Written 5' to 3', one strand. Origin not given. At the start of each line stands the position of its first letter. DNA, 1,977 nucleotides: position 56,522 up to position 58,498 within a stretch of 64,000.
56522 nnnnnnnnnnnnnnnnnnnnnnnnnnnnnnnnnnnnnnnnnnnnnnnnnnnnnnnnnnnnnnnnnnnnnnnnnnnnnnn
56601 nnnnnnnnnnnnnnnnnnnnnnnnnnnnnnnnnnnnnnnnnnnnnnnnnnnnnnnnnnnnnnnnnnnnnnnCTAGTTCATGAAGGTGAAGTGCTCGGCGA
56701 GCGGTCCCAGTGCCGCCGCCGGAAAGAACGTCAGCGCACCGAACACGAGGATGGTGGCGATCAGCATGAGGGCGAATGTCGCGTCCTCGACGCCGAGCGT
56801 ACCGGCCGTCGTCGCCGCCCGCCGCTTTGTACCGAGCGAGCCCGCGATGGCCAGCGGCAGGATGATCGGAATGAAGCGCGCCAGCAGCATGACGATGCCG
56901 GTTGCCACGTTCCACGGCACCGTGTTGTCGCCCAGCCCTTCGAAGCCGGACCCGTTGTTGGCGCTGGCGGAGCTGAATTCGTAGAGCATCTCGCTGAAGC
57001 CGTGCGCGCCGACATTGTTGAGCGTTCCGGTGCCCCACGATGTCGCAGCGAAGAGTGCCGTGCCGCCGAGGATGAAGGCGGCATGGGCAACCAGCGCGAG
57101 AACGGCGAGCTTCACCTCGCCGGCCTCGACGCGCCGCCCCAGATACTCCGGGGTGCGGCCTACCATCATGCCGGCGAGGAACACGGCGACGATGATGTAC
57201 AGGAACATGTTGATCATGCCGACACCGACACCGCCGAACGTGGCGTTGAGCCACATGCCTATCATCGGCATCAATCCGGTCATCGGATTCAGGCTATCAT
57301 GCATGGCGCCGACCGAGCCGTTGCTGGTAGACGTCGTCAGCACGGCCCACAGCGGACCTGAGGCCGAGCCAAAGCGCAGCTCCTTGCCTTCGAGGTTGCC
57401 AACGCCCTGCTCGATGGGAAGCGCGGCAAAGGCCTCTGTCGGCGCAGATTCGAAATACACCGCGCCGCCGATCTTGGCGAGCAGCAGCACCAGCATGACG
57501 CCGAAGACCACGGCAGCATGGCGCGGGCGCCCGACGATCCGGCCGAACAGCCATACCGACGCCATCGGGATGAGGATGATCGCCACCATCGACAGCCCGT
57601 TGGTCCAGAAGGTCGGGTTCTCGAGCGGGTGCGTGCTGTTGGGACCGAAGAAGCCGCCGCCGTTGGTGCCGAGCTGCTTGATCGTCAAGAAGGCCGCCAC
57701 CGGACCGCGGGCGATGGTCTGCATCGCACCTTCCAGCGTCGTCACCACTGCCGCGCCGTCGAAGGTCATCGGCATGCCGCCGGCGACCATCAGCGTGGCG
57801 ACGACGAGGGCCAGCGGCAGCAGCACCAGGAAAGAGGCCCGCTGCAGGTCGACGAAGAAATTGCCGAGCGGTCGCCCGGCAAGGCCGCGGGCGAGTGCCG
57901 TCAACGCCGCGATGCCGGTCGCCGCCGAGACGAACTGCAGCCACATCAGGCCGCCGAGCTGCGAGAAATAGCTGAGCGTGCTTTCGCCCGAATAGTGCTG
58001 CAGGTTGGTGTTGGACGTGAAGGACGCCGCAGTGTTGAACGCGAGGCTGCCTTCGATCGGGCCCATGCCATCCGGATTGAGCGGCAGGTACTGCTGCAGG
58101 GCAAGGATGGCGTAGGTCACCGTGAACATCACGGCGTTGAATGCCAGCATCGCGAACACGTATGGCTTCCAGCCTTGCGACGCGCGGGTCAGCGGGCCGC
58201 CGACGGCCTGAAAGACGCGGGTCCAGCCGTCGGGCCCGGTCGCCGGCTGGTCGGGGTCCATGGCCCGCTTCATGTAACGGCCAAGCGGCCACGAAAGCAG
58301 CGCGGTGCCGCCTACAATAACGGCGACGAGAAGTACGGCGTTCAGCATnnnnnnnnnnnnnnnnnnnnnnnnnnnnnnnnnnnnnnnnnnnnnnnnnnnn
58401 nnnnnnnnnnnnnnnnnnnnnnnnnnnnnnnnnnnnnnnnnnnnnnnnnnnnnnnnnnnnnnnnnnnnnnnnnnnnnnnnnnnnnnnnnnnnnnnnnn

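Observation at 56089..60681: Non-canonical kdp operon order kdpF-kdpB-(peptide)-kdpA-kdpC, with a second KdpF-like micro-ORF inserted before kdpA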

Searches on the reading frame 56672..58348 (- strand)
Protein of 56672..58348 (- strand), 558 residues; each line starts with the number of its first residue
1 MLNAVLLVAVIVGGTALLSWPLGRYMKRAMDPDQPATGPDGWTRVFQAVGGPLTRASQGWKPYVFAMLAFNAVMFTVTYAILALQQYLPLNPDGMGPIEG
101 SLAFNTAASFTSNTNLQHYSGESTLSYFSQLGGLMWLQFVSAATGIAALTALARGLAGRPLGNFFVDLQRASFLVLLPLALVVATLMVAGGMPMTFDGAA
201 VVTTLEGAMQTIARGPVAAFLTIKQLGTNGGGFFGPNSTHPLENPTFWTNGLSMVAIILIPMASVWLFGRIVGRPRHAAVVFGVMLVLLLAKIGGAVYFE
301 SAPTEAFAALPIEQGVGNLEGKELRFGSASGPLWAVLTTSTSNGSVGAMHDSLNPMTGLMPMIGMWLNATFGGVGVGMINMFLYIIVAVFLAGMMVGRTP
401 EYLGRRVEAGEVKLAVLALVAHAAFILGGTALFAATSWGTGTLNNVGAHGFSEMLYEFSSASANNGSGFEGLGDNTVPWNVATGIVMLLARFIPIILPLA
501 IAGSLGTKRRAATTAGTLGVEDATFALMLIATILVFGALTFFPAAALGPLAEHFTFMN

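Call 3: search_protein_families(library=pfam, proteins=[window:56672-58348:-], max_evalue=1)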
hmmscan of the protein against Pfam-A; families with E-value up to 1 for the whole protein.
window:56672-58348:- (558 aa): 1 family
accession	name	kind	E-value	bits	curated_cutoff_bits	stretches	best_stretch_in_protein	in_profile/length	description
PF03814.21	KdpA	-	3.2e-207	689.5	22.6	1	12-554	4-548/548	Potassium-transporting ATPase A subunit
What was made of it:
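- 56672..58348 (-): kdpA, the channel-like subunit, 558 aa. It belongs to a distinct lineage (A') that is only 41-49% identical to canonical alphaproteobacterial KdpA. PF03814 689 bits (call 3).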

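Call 4: search_protein_families(library=ncbifam, proteins=[window:56672-58348:-], max_evalue=1)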
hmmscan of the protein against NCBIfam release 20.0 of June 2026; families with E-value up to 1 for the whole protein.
window:56672-58348:- (558 aa): 1 family
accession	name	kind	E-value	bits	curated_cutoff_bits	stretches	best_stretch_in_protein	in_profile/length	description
TIGR00680.1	kdpA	equivalog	3.3e-169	564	387.7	1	3-555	4-561/563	potassium-transporting ATPase subunit KdpA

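Call 9: find_homologous_proteins(query=window:56672-58348:-)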
Query window:56672-58348:- (558 aa): 8000 proteins with E <= 0.001 among 8000 candidates; the best 120 are listed.
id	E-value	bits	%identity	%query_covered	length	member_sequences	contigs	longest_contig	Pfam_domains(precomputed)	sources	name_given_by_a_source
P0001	0.0e+0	1205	100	100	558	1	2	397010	PF03814.22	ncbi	ncbi:MAG: potassium-transporting ATPase subunit KdpA [Alphaproteobacteria bacterium]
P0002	0.0e+0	1052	87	100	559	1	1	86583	PF03814.22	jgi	-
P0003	0.0e+0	1038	86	100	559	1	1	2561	PF03814.22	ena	-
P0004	0.0e+0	1037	86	100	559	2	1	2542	PF03814.22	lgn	-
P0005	0.0e+0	1035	85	100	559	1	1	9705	PF03814.22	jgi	jgi:potassium-transporting ATPase potassium-binding subunit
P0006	0.0e+0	1033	84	100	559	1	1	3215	PF03814.22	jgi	jgi:potassium-transporting ATPase potassium-binding subunit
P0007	0.0e+0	1029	84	100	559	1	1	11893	PF03814.22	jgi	jgi:potassium-transporting ATPase potassium-binding subunit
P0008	0.0e+0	1028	84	100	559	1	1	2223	PF03814.22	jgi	jgi:potassium-transporting ATPase potassium-binding subunit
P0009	0.0e+0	1016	83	100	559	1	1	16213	PF03814.22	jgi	jgi:K+-transporting ATPase ATPase A chain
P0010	0.0e+0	1015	83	100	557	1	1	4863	PF03814.22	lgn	-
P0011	0.0e+0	1014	84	100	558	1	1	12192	PF03814.22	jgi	jgi:potassium-transporting ATPase potassium-binding subunit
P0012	0.0e+0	1013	84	100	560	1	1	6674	PF03814.22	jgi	jgi:K+-transporting ATPase ATPase A chain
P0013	0.0e+0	1012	83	100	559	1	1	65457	PF03814.22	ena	-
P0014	2.6e-298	1009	83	100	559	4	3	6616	PF03814.22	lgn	-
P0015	6.2e-298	1007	84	100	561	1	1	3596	PF03814.22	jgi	jgi:K+-transporting ATPase ATPase A chain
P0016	2.8e-297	1005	82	100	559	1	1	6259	PF03814.22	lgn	-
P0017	3.4e-297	1005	83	100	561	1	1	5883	PF03814.22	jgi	jgi:K+-transporting ATPase ATPase A chain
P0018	9.9e-297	1003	83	100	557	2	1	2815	PF03814.22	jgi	jgi:K+-transporting ATPase ATPase A chain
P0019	2.2e-296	1002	83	100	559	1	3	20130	PF03814.22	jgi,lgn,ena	jgi:K+-transporting ATPase ATPase A chain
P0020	5.1e-296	1001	83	99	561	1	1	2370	PF03814.22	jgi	jgi:K+-transporting ATPase ATPase A chain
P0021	2.0e-295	999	83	100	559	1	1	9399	PF03814.22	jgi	jgi:potassium-transporting ATPase potassium-binding subunit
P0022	6.6e-295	997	82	100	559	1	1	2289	PF03814.22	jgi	jgi:K+-transporting ATPase ATPase A chain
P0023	7.3e-295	997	82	100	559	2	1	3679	PF03814.22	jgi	jgi:potassium-transporting ATPase potassium-binding subunit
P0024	4.8e-294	995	82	100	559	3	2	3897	PF03814.22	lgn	-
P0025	8.4e-293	990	82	99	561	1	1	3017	PF03814.22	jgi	jgi:K+-transporting ATPase ATPase A chain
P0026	1.9e-292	989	82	100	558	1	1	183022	PF03814.22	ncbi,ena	-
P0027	2.2e-292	989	82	99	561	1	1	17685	PF03814.22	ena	-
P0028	6.2e-292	988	82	99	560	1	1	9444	PF03814.22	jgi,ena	-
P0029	7.9e-292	987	82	100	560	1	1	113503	PF03814.22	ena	-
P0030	8.3e-292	987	83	99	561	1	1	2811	PF03814.22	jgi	jgi:K+-transporting ATPase ATPase A chain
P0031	1.3e-291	987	82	99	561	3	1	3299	PF03814.22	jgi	jgi:K+-transporting ATPase ATPase A chain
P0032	1.5e-291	986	82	99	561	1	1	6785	PF03814.22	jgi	jgi:K+-transporting ATPase ATPase A chain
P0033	1.6e-291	986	82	100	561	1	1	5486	PF03814.22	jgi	jgi:K+-transporting ATPase ATPase A chain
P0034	3.7e-291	985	81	100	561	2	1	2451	PF03814.22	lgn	-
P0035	4.6e-291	985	80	100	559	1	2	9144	PF03814.22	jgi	jgi:potassium-transporting ATPase potassium-binding subunit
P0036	4.8e-291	985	83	100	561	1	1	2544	PF03814.22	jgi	jgi:K+-transporting ATPase ATPase A chain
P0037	7.2e-291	984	82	99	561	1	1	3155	PF03814.22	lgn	-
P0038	8.1e-291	984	81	100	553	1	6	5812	PF03814.22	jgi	jgi:K+-transporting ATPase ATPase A chain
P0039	1.1e-290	984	81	100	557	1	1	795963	PF03814.22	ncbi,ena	-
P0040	1.2e-290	983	81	100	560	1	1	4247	PF03814.22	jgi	-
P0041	1.3e-290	983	82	100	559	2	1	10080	PF03814.22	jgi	jgi:K+-transporting ATPase ATPase A chain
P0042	1.4e-290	983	81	100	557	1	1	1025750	PF03814.22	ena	-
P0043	1.6e-290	983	81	100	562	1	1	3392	PF03814.22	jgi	jgi:K+-transporting ATPase ATPase A chain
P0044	2.2e-290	982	81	100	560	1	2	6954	PF03814.22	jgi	jgi:K+-transporting ATPase ATPase A chain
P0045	3.0e-290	982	82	100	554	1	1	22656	PF03814.22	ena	-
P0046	3.3e-290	982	82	99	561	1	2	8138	PF03814.22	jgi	jgi:K+-transporting ATPase ATPase A chain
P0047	6.4e-290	981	83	99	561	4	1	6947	PF03814.22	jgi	jgi:K+-transporting ATPase ATPase A chain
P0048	1.1e-289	980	81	99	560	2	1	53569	PF03814.22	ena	-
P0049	1.1e-289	980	81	100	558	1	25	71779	PF03814.22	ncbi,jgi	ncbi:MAG TPA: potassium-transporting ATPase subunit KdpA [Burkholderiales bacterium]|jgi:K+-transpor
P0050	1.5e-289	980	81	100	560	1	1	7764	PF03814.22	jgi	jgi:K+-transporting ATPase ATPase A chain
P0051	3.3e-289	979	81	100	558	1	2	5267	PF03814.22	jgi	jgi:K+-transporting ATPase ATPase A chain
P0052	4.5e-289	978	81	100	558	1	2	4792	PF03814.22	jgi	jgi:K+-transporting ATPase ATPase A chain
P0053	8.4e-289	977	80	100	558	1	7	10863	PF03814.22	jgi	jgi:K+-transporting ATPase ATPase A chain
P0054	1.1e-288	977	81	100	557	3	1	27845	PF03814.22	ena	-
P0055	1.4e-288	977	82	99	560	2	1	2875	PF03814.22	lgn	-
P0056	2.1e-288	976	81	99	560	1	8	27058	PF03814.22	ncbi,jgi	ncbi:MAG TPA: potassium-transporting ATPase subunit KdpA [Xanthobacteraceae bacterium]|jgi:K+-transp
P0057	2.5e-288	976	81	100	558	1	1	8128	PF03814.22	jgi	jgi:K+-transporting ATPase ATPase A chain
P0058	4.6e-288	975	81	99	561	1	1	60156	PF03814.22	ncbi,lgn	-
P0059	8.4e-288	974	80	99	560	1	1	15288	PF03814.22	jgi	jgi:K+-transporting ATPase ATPase A chain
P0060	9.3e-288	974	80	100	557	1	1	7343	PF03814.22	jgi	jgi:K+-transporting ATPase ATPase A chain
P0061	1.1e-287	974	81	99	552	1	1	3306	PF03814.22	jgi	jgi:K+-transporting ATPase ATPase A chain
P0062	1.5e-287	973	81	99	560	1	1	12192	PF03814.22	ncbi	-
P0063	2.1e-287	973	81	99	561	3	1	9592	PF03814.22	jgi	jgi:K+-transporting ATPase ATPase A chain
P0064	2.5e-287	972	80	100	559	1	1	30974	PF03814.22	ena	-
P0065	2.7e-287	972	81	100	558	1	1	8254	PF03814.22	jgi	jgi:K+-transporting ATPase ATPase A chain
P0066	4.2e-287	972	81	100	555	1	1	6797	PF03814.22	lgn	-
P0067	5.1e-287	971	81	100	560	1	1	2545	PF03814.22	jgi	jgi:K+-transporting ATPase ATPase A chain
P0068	7.3e-287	971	81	100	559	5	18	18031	PF03814.22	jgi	jgi:K+-transporting ATPase ATPase A chain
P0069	8.0e-287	971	82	99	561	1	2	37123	PF03814.22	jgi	jgi:K+-transporting ATPase ATPase A chain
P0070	9.3e-287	971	80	100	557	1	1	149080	PF03814.22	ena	-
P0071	1.1e-286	970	81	100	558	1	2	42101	PF03814.22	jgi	jgi:K+-transporting ATPase ATPase A chain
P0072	1.3e-286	970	81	100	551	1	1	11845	PF03814.22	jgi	jgi:K+-transporting ATPase ATPase A chain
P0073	1.5e-286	970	80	100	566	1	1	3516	PF03814.22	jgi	jgi:K+-transporting ATPase ATPase A chain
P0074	1.6e-286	970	81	100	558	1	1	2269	PF03814.22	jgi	jgi:K+-transporting ATPase ATPase A chain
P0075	1.6e-286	970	82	100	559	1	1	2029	PF03814.22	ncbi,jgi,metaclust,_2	metaclust:\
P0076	2.2e-286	969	81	100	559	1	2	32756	PF03814.22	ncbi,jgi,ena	-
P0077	2.8e-286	969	80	100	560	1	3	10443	PF03814.22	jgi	jgi:K+-transporting ATPase ATPase A chain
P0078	3.1e-286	969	81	99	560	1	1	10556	PF03814.22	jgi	jgi:potassium-transporting ATPase potassium-binding subunit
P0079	5.1e-286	968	82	100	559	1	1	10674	PF03814.22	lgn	-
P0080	5.2e-286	968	81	99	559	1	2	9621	PF03814.22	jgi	jgi:K+-transporting ATPase ATPase A chain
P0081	5.5e-286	968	81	99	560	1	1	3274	PF03814.22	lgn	-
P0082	6.6e-286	968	80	100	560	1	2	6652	PF03814.22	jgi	jgi:K+-transporting ATPase ATPase A chain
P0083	6.8e-286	968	80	99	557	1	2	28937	PF03814.22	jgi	jgi:K+-transporting ATPase ATPase A chain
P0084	9.1e-286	967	81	99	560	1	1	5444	PF03814.22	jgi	jgi:K+-transporting ATPase ATPase A chain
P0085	9.7e-286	967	81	99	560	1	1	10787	PF03814.22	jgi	jgi:K+-transporting ATPase ATPase A chain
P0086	1.5e-285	967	80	100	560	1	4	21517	PF03814.22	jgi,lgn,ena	-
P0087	2.4e-285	966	80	99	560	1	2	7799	PF03814.22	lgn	-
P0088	3.0e-285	966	81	99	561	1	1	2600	PF03814.22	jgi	jgi:K+-transporting ATPase ATPase A chain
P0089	3.3e-285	965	80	100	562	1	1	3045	PF03814.22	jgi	jgi:K+-transporting ATPase ATPase A chain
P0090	3.9e-285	965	80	99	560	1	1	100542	PF03814.22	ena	-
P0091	4.1e-285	965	80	99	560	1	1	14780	PF03814.22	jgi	jgi:K+-transporting ATPase ATPase A chain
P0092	4.4e-285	965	80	99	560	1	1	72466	PF03814.22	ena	-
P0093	4.4e-285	965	80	98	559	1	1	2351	PF03814.22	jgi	jgi:K+-transporting ATPase ATPase A chain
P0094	4.5e-285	965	80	98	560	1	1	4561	PF03814.22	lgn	-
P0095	4.7e-285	965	80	100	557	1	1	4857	PF03814.22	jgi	jgi:potassium-transporting ATPase potassium-binding subunit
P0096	4.7e-285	965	79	100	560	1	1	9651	PF03814.22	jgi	jgi:K+-transporting ATPase ATPase A chain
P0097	5.8e-285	965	80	99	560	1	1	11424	PF03814.22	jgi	jgi:K+-transporting ATPase ATPase A chain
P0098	7.2e-285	964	80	98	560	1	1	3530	PF03814.22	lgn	-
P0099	7.8e-285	964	80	99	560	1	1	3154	PF03814.22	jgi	jgi:K+-transporting ATPase ATPase A chain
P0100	8.6e-285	964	80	100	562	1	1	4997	PF03814.22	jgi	jgi:K+-transporting ATPase ATPase A chain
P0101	1.0e-284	964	81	99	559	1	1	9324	PF03814.22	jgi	jgi:K+-transporting ATPase ATPase A chain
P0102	1.1e-284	964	80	99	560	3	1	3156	PF03814.22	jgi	jgi:K+-transporting ATPase ATPase A chain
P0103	1.4e-284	963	80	99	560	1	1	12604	PF03814.22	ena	-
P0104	1.4e-284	963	80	100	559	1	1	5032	PF03814.22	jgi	jgi:K+-transporting ATPase ATPase A chain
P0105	1.6e-284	963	80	99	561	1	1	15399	PF03814.22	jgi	jgi:K+-transporting ATPase ATPase A chain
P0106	1.9e-284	963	80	100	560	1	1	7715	PF03814.22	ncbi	ncbi:MAG: potassium-transporting ATPase subunit KdpA [Burkholderiales bacterium]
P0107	2.0e-284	963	80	99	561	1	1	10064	PF03814.22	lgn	-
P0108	4.1e-284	962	80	98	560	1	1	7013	PF03814.22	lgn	-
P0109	4.1e-284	962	80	99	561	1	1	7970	PF03814.22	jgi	jgi:K+-transporting ATPase ATPase A chain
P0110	5.3e-284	961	80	100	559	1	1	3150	PF03814.22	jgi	jgi:K+-transporting ATPase ATPase A chain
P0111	5.6e-284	961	80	99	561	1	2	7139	PF03814.22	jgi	jgi:K+-transporting ATPase ATPase A chain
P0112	7.0e-284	961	81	99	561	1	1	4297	PF03814.22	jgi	jgi:K+-transporting ATPase ATPase A chain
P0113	8.6e-284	961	78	100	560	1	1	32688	PF03814.22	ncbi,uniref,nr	ncbi:potassium ABC transporter ATPase [Hoeflea sp. BAL378]|uniref:potassium-transporting ATPase subu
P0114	1.2e-283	960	79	100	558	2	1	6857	PF03814.22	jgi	jgi:K+-transporting ATPase ATPase A chain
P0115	1.2e-283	960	80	100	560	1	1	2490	PF03814.22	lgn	-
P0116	1.4e-283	960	79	99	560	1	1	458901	PF03814.22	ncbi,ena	-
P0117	1.4e-283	960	80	100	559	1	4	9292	PF03814.22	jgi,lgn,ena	-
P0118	1.7e-283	960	80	99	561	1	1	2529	PF03814.22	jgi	jgi:K+-transporting ATPase ATPase A chain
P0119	1.9e-283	960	78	100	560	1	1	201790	PF03814.22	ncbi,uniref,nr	ncbi:potassium-transporting ATPase subunit KdpA [Stappia sp. TSB10GB4]|uniref:potassium-transporting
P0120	2.7e-283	959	80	100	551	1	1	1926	PF03814.22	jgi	jgi:K+-transporting ATPase ATPase A chain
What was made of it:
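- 56672..58348 (-): More than 100 relatives share 78-87% identity (call 9).
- The window comes from a metagenome-assembled genome (call 9).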

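Call 10: find_encoding_contigs(protein=P0113, flank=6000, max_places=2)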
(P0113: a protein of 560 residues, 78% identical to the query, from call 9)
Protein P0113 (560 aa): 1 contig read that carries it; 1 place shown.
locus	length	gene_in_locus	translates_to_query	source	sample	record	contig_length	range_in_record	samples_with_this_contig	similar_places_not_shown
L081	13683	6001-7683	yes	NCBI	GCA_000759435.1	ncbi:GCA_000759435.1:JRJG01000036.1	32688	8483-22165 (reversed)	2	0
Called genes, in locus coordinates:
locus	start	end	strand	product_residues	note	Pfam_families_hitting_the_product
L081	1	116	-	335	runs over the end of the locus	PF02653:BPD_transp_2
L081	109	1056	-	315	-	PF05853:BKACE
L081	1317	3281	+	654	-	PF13185:GAF_2, PF01590:GAF, PF13556:HTH_30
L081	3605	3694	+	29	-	PF09604:Potass_KdpF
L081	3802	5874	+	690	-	PF00122:E1-E2_ATPase, PF00702:Hydrolase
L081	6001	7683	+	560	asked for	PF03814:KdpA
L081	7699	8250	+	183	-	PF02669:KdpC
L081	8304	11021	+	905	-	PF02702:KdpD, PF00582:Usp, PF13493:DUF4118, PF13492:GAF_3, PF13185:GAF_2 (weak), PF00512:HisKA, PF02518:HATPase_c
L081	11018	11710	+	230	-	PF00072:Response_reg, PF00486:Trans_reg_C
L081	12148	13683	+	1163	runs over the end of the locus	PF00082:Peptidase_S8, PF03797:Autotransporter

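Call 11: find_encoding_contigs(protein=P0119, flank=6000, max_places=2)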
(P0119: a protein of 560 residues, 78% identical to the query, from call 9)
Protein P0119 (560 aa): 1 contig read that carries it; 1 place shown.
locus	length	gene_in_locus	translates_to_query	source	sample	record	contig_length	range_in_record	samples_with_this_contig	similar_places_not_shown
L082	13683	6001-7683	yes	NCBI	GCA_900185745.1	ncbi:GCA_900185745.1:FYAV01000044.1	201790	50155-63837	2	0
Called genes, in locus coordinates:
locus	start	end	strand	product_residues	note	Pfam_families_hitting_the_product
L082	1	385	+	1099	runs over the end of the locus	PF13550:Phage-tail_3, PF23666:Rcc01698_C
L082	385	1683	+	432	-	-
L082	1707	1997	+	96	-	PF19622:DUF6127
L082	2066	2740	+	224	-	PF08291:Peptidase_M15_3, PF05951:Peptidase_M15_2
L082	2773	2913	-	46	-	-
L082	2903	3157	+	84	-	-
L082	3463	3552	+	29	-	PF09604:Potass_KdpF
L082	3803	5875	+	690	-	PF00122:E1-E2_ATPase, PF00702:Hydrolase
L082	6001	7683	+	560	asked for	PF03814:KdpA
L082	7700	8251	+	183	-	PF02669:KdpC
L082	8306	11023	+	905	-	PF02702:KdpD, PF00582:Usp, PF13493:DUF4118, PF13492:GAF_3, PF13185:GAF_2 (weak), PF00512:HisKA, PF02518:HATPase_c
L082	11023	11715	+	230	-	PF00072:Response_reg, PF00486:Trans_reg_C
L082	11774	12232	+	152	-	PF00359:PTS_EIIA_2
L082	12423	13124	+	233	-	PF01988:VIT1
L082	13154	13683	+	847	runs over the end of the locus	PF00690:Cation_ATPase_N, PF00122:E1-E2_ATPase, PF00702:Hydrolase, PF13246:Cation_ATPase, PF00689:Cation_ATPase_C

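Call 12: find_encoding_contigs(protein=P0049, flank=6000, max_places=3)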
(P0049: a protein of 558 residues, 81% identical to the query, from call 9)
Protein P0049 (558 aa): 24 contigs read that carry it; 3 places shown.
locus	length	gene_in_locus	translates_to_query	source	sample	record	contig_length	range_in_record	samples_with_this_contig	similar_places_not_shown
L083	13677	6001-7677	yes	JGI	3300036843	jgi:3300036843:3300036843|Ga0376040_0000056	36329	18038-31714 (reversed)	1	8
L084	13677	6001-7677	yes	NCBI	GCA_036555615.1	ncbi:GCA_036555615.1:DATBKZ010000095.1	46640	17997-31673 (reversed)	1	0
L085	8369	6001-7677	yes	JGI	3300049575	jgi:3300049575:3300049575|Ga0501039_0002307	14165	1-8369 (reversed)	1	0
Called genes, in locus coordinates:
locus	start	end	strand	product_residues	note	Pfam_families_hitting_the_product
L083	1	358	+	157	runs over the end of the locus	PF13428:TPR_14 (faint), PF13174:TPR_6 (faint), PF13181:TPR_8 (faint), PF13432:TPR_16, PF00515:TPR_1 (weak), PF07719:TPR_2 (weak), PF13414:TPR_11 (weak), PF14559:TPR_19 (weak), +2 more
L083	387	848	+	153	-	PF04191:PEMT, PF04140:ICMT (weak)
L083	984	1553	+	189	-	PF01965:DJ-1_PfpI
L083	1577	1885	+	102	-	PF06906:DUF1272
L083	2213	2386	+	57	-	-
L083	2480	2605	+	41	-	-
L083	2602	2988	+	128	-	-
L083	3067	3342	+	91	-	-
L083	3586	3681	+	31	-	-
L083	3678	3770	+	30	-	PF09604:Potass_KdpF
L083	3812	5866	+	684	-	PF12710:HAD (faint), PF00122:E1-E2_ATPase, PF00702:Hydrolase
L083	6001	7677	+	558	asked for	PF03814:KdpA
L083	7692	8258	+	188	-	PF02669:KdpC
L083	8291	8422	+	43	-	-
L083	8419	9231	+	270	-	PF09694:Gcw_chp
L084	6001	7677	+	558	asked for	PF03814:KdpA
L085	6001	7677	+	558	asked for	PF03814:KdpA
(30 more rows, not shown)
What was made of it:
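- Hoeflea, Stappia and a Burkholderiales MAG (calls 10-12).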

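Call 14: find_related_loci(query=window:56672-58348:-, collection=metagenome_contigs, flank=3500)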
Query window:56672-58348:- (558 aa) in metagenome_contigs; peptide patterns used: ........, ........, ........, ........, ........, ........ (x = any residue, [..] = any of these).
226 stretches matched a pattern; 141 encode a relative of the query (tblastn E <= 1e-3); the best 80 are kept; 80 distinct loci.
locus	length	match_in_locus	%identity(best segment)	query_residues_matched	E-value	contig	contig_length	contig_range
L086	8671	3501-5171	78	3-558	0e+0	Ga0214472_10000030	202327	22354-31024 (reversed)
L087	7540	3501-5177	80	1-558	0e+0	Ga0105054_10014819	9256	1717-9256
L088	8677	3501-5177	83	1-558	0e+0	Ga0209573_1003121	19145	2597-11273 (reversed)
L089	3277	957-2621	78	1-553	0e+0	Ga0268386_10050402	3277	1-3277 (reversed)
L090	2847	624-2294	80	4-558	0e+0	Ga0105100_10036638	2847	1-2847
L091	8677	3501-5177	79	1-558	0e+0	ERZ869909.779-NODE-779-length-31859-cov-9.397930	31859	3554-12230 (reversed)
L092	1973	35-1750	77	1-558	0e+0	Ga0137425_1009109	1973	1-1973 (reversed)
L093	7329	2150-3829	80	1-558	0e+0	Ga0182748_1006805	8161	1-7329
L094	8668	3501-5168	77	1-558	0e+0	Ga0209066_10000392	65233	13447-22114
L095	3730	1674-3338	78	2-558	0e+0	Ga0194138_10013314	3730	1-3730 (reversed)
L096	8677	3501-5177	77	1-558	0e+0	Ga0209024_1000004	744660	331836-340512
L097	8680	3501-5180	76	1-558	0e+0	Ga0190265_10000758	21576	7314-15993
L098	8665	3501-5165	77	2-558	0e+0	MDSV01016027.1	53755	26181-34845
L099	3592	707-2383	81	2-558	0e+0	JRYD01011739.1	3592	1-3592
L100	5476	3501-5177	81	2-558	0e+0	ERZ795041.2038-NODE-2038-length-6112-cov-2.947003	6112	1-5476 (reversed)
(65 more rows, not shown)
